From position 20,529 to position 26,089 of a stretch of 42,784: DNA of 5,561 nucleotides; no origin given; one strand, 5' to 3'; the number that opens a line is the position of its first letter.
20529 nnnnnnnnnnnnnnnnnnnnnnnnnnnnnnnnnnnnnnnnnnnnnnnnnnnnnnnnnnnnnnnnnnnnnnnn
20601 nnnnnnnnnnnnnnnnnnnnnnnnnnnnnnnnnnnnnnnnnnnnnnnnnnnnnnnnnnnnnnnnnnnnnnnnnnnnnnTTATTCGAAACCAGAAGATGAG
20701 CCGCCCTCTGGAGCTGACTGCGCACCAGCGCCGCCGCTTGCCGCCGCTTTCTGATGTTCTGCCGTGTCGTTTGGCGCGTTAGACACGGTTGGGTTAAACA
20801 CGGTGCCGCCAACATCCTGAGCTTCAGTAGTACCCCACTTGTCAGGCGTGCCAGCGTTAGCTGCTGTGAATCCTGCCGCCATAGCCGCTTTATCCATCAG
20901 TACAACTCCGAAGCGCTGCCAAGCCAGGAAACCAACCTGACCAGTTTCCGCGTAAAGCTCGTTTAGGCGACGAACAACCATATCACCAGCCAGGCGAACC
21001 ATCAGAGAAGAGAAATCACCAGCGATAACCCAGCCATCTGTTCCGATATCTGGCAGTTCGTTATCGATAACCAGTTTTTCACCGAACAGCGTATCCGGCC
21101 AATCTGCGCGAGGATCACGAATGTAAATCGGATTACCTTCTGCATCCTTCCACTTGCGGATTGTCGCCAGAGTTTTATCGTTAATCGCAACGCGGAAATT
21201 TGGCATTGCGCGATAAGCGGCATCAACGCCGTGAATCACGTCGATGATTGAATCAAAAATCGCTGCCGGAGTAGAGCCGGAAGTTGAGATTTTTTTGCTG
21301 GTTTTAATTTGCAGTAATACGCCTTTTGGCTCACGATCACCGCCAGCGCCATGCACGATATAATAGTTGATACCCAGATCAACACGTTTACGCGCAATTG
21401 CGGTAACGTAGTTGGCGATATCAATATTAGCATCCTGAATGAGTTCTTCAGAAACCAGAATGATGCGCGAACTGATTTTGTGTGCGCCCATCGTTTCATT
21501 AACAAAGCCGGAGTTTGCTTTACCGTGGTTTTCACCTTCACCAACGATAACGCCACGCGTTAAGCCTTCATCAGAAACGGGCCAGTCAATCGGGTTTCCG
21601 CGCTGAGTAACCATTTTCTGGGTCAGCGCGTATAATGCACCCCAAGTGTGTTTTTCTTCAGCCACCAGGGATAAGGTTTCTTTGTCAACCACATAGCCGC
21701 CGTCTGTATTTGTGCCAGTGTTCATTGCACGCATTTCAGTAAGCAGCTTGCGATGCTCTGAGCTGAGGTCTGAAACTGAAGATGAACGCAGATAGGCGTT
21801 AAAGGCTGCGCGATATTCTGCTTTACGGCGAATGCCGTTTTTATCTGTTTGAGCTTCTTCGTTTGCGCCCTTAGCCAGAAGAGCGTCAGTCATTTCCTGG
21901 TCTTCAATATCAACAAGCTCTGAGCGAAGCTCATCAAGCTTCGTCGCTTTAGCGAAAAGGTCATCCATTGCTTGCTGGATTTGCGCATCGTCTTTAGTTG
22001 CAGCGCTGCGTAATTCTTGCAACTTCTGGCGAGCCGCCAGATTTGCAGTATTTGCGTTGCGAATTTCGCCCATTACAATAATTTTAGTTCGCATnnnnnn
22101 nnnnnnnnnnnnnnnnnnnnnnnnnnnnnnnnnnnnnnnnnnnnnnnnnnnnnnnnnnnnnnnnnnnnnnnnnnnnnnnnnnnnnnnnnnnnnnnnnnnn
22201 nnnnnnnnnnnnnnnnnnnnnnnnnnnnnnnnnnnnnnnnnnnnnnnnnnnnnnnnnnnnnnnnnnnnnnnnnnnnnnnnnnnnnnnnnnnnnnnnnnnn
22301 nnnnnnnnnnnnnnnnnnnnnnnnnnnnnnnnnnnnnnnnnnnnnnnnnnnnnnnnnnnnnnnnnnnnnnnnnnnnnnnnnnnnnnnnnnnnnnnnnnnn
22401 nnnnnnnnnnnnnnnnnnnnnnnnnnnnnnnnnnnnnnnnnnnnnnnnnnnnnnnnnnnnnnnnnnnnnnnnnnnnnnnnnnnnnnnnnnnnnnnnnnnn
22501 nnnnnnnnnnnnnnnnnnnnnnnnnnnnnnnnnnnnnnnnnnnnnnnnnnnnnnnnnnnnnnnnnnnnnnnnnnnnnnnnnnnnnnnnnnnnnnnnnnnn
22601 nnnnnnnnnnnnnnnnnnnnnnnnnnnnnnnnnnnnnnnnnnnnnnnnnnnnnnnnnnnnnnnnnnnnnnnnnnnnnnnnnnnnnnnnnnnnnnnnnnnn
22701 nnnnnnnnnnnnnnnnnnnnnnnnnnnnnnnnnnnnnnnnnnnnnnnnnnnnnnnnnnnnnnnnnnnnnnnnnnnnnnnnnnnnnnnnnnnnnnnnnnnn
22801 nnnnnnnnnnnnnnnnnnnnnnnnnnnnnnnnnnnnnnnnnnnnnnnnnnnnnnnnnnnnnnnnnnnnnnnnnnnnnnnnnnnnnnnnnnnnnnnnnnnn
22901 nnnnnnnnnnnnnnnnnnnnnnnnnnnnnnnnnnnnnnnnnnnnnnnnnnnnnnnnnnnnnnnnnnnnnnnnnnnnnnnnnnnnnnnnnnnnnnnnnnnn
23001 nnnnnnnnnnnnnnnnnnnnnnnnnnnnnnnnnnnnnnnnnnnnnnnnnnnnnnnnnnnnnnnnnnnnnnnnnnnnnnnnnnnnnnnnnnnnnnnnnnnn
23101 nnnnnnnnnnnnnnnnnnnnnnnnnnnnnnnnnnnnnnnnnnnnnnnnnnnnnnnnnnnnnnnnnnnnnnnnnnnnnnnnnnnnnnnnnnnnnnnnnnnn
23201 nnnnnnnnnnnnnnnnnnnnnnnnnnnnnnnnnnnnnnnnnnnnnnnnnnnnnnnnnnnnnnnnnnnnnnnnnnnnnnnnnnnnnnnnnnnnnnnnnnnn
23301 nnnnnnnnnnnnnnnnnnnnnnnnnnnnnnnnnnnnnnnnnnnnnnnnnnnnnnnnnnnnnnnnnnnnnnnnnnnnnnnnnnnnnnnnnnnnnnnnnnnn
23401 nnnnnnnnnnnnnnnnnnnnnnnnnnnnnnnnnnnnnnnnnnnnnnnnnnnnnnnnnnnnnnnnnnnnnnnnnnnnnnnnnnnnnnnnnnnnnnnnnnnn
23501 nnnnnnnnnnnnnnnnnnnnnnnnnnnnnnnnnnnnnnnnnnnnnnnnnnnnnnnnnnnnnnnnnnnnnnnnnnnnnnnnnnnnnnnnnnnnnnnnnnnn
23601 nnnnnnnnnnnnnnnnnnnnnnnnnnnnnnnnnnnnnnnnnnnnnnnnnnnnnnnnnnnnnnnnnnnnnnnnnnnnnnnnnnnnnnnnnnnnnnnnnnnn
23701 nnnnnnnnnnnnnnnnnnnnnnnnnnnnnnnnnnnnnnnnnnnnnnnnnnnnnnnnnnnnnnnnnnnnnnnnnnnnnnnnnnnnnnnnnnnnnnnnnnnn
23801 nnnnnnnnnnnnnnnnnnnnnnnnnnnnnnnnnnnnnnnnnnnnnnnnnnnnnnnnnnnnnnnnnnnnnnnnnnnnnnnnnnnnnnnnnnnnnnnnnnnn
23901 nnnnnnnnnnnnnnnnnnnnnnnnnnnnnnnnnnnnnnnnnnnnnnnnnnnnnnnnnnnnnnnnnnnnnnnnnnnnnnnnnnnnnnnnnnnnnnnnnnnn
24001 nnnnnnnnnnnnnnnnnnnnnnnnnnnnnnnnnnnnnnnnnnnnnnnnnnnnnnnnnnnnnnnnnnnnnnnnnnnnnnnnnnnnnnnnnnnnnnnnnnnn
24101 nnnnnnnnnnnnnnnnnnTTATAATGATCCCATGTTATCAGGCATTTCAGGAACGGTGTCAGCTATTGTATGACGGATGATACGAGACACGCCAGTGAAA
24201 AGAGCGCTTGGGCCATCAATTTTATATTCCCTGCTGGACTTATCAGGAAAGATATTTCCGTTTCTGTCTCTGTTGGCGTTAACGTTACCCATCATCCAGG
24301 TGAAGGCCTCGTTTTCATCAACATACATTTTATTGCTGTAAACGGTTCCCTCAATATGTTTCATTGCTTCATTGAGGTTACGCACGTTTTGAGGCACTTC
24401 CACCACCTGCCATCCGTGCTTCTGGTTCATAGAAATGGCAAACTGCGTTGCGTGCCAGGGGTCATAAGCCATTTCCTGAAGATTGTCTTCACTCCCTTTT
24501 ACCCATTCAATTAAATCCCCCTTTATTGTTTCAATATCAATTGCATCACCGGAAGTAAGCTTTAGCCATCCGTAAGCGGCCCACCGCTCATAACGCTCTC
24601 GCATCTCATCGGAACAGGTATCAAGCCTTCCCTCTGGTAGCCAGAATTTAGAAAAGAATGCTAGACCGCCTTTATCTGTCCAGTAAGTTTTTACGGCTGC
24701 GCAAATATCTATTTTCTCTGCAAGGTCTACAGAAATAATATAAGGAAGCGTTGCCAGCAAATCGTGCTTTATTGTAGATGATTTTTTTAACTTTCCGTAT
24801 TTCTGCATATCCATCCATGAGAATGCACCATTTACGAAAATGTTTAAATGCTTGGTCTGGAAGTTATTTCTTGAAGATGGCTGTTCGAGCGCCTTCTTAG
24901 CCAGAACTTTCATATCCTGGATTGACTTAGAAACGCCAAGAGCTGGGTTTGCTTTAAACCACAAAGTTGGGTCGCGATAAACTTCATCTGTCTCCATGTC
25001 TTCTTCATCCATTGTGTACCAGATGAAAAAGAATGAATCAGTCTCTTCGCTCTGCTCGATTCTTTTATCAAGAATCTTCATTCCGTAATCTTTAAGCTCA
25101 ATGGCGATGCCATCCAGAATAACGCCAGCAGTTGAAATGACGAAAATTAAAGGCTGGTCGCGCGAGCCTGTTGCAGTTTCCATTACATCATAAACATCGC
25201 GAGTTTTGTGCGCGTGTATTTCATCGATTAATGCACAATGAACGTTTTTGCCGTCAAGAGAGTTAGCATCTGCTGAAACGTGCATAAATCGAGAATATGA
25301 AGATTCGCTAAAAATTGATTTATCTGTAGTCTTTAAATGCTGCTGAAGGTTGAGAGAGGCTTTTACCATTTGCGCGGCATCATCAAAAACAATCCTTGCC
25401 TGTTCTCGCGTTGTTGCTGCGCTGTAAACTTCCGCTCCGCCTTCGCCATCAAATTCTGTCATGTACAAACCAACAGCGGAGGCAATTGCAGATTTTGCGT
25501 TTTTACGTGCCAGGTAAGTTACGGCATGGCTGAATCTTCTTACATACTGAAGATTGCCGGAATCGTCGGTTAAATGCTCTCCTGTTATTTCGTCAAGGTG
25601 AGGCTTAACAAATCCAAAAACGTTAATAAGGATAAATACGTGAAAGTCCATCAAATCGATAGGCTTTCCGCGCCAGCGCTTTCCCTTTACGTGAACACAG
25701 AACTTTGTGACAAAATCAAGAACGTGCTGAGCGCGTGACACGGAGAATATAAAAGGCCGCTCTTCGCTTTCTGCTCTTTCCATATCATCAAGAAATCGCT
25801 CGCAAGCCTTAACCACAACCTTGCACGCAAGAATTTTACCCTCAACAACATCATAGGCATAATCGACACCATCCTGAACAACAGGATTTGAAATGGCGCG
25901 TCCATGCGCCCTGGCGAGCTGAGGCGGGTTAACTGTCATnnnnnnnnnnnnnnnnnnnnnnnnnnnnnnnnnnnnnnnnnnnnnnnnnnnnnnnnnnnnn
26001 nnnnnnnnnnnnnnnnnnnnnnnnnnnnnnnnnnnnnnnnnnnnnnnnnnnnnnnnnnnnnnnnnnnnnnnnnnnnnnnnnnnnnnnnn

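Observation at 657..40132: Sixteen exact copies of an oriented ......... core (consensus about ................) in coding DNA of all frames and in intergenic DNA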

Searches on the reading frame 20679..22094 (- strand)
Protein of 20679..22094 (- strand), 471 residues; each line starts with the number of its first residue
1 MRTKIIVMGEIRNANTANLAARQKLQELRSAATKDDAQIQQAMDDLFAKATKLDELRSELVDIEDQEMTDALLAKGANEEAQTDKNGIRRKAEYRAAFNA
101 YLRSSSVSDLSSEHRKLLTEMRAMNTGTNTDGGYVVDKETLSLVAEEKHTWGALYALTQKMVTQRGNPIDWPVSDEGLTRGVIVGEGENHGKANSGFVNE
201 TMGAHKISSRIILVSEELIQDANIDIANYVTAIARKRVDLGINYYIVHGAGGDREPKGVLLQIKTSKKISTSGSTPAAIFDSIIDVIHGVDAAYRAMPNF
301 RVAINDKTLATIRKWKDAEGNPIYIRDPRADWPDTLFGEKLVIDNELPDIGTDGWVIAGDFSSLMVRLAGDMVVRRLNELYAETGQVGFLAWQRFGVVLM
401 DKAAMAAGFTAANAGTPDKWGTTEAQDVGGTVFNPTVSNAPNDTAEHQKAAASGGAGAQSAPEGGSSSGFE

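Call 15: search_dna_similar(query=window:20679-22094:-, collection=phages, mode=protein, max_rows=25)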
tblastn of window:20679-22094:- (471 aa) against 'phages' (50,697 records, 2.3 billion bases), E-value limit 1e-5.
Records with a match: 396; places in all: 396; records where one place covers at least 80% of the query: 120.
Best place of each record, by identity: <60% 396.
By first word of the organism name: Streptococcus 98; Vibrio 88; Ralstonia 57; Serratia 19; Klebsiella 16; Streptomyces 13; Escherichia 12; phage 12; Campylobacter 7; Ruminococcus 7; and 38 more.
By host as written in the record: - 106; Ralstonia solanacearum 45; Serratia marcescens 16; Streptococcus suis 11; Klebsiella pneumoniae 10; Escherichia coli 9; Ruminococcus sp. 6; Streptomyces griseus ATCC 10137 5; and 155 more.
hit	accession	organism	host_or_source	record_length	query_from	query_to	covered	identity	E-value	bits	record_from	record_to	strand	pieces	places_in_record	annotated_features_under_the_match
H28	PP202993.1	Klebsiella phage vB_KM5a1-KLB5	Klebsiella sp. M5a1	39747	7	401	84%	55.0%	3e-131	424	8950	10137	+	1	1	major capsid protein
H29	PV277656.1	Serratia phage BUCT805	Serratia marcescens SM04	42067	10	402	83%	54.0%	4e-127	412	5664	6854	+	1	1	major capsid protein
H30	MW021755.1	Serratia phage vB_SmaS_Serratianator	Serratia marcescens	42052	10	402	83%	54.0%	8e-126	409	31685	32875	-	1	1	putative major capsid protein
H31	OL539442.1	Serratia phage vB_SmaS_Ulliraptor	Serratia marcescens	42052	10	402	83%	54.0%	8e-126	409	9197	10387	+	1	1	putative major capsid protein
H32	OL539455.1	Serratia phage vB_SmaS_Niamh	Serratia marcescens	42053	10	402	83%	54.0%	8e-126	409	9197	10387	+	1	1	putative major capsid protein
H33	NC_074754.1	Serratia phage vB_SmaS_Ulliraptor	Serratia marcescens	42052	10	402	83%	54.0%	8e-126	409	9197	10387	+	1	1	putative major capsid protein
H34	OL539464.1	Serratia phage vB_SmaS_Stoker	Serratia marcescens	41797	10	402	83%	53.8%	9e-126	408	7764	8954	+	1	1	putative major capsid protein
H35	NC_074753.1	Serratia phage vB_SmaS_Stoker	Serratia marcescens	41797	10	402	83%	53.8%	9e-126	408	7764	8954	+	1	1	putative major capsid protein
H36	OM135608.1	Serratia phage vB_SmaS_Bonzee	Serratia marcescens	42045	10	402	83%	53.8%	2e-125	407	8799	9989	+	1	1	major capsid protein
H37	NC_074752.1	Serratia phage vB_SmaS_Bonzee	Serratia marcescens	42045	10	402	83%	53.8%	2e-125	407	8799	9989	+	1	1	major capsid protein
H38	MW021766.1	Serratia phage vB_SmaS_Opt-148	Serratia marcescens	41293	10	402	83%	53.5%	2e-124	404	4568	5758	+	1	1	putative major capsid protein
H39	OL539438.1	Serratia phage vB_SmaS_Swain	Serratia marcescens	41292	10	402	83%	53.5%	2e-124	404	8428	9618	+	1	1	putative major capsid protein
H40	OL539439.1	Serratia phage vB_SmaS_Carrot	Serratia marcescens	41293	10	402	83%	53.5%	2e-124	404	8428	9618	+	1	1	putative major capsid protein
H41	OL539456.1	Serratia phage vB_SmaS_LittleDog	Serratia marcescens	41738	10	402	83%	53.5%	2e-124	404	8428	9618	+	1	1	putative major capsid protein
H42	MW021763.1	Serratia phage vB_SmaS_Bigdog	Serratia Marcescens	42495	10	402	83%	53.5%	2e-124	404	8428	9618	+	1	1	putative major capsid protein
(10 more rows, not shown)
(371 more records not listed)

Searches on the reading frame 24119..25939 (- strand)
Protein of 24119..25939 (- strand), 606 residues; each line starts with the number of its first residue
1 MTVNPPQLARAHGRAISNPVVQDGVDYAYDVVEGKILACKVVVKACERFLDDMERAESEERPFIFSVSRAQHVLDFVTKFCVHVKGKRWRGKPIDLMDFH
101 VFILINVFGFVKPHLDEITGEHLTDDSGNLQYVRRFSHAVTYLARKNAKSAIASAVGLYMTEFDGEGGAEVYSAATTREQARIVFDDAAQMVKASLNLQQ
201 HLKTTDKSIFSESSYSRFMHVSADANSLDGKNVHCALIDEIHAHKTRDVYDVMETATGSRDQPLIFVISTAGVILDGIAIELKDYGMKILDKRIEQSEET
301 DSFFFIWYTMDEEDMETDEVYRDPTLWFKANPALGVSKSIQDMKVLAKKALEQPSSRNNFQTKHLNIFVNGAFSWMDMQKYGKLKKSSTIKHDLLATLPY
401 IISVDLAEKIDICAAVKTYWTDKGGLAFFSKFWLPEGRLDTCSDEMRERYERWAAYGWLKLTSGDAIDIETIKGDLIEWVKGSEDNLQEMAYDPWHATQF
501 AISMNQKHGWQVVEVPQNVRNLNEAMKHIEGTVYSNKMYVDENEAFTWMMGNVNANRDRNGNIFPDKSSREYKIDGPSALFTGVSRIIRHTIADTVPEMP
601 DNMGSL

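Call 48: find_related_loci(query=A1, collection=viral_contigs, flank=10000)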
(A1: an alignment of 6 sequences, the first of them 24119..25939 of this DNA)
Query A1 (606 aa) in viral_contigs; peptide patterns used: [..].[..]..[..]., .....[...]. (x = any residue, [..] = any of these).
599 stretches matched a pattern (row limit reached: there are more); 561 encode a relative of the query (tblastn E <= 1e-3); the best 80 are kept; 80 distinct loci.
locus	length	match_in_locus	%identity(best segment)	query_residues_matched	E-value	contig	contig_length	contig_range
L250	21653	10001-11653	52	21-588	0e+0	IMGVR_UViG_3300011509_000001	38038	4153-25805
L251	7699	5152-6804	52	21-588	0e+0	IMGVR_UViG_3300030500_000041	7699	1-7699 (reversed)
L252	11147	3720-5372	51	21-588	1e-180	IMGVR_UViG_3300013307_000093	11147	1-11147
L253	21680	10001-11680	52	21-588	5e-177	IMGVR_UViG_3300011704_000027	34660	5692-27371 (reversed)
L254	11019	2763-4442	52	21-588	2e-176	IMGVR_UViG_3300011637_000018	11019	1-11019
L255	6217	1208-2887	52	21-588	3e-178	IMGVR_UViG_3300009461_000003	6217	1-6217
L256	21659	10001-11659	52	21-588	6e-176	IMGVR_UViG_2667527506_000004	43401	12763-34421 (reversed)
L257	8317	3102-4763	52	21-588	6e-176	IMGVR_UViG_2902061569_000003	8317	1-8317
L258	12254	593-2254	52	21-588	9e-176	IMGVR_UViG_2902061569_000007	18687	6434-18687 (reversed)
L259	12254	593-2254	52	21-588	9e-176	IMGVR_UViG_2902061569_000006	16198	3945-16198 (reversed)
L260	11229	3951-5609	52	21-588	6e-176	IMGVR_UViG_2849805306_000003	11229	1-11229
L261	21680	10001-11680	51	21-588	1e-175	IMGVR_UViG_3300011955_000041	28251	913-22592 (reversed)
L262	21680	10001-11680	51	21-588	1e-175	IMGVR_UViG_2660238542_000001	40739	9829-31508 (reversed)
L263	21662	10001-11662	52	21-588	3e-175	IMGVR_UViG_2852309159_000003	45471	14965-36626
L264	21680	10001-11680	51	21-588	4e-175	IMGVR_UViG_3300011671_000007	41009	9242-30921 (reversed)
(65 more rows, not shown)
